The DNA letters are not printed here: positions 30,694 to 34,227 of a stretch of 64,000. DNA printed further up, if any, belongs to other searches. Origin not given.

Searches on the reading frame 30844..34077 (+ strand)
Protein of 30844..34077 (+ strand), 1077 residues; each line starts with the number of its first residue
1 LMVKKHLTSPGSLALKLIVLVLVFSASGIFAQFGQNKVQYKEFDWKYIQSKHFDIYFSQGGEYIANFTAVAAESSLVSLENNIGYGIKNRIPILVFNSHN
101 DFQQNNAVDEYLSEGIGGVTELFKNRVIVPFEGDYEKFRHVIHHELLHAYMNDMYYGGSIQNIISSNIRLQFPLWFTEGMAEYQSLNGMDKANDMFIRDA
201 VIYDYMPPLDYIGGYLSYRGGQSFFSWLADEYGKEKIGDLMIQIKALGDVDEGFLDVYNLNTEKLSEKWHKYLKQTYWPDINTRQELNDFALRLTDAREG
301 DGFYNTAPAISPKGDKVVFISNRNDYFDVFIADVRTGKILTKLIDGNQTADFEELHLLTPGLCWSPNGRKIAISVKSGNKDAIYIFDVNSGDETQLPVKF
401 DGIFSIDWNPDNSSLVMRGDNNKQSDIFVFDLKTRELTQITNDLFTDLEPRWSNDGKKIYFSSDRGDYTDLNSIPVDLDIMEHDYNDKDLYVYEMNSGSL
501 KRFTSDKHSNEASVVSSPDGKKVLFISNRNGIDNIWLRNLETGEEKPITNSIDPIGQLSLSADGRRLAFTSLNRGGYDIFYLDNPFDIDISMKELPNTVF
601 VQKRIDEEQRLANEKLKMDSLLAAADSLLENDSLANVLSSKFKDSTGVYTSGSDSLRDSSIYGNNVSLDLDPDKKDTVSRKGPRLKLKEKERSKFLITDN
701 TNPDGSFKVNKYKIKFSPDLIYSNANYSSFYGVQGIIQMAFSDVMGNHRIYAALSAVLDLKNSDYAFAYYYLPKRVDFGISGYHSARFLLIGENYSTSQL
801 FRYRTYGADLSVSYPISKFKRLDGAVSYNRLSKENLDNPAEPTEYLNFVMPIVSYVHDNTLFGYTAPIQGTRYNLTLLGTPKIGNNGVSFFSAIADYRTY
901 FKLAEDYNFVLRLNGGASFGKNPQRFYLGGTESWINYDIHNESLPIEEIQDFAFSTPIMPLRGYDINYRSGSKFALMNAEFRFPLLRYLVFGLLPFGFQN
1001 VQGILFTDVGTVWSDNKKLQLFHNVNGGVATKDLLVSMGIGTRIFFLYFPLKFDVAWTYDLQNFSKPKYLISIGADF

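Call 78: search_protein_families(library=ncbifam, max_evalue=1e-10, proteins=[window:30844-34077:+])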
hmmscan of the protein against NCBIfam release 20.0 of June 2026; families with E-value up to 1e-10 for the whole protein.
window:30844-34077:+ (1077 aa): 5 families
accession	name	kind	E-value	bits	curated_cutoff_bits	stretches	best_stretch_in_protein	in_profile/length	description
TIGR02800.1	propeller_TolB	equivalog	3.7e-39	134.9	343.15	2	358-468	194-302/418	Tol-Pal system beta propeller repeat protein TolB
NF002183.0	PRK01029.1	equivalog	2.1e-22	79.8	405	1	306-441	284-411/429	Tol-Pal system protein TolB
NF053518.1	DipepPtdsDpp5Prph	equivalog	8.4e-17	60.9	900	0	487-582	226-327/655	dipeptidyl-peptidase Dpp5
NF003124.0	PRK04043.1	equivalog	3.3e-14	52.5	428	0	383-471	215-303/419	Tol-Pal system protein TolB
NF033523.0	lasso_peptidase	equivalog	4.5e-11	42.2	400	0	513-571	92-150/638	Atxe2 family lasso peptide isopeptidase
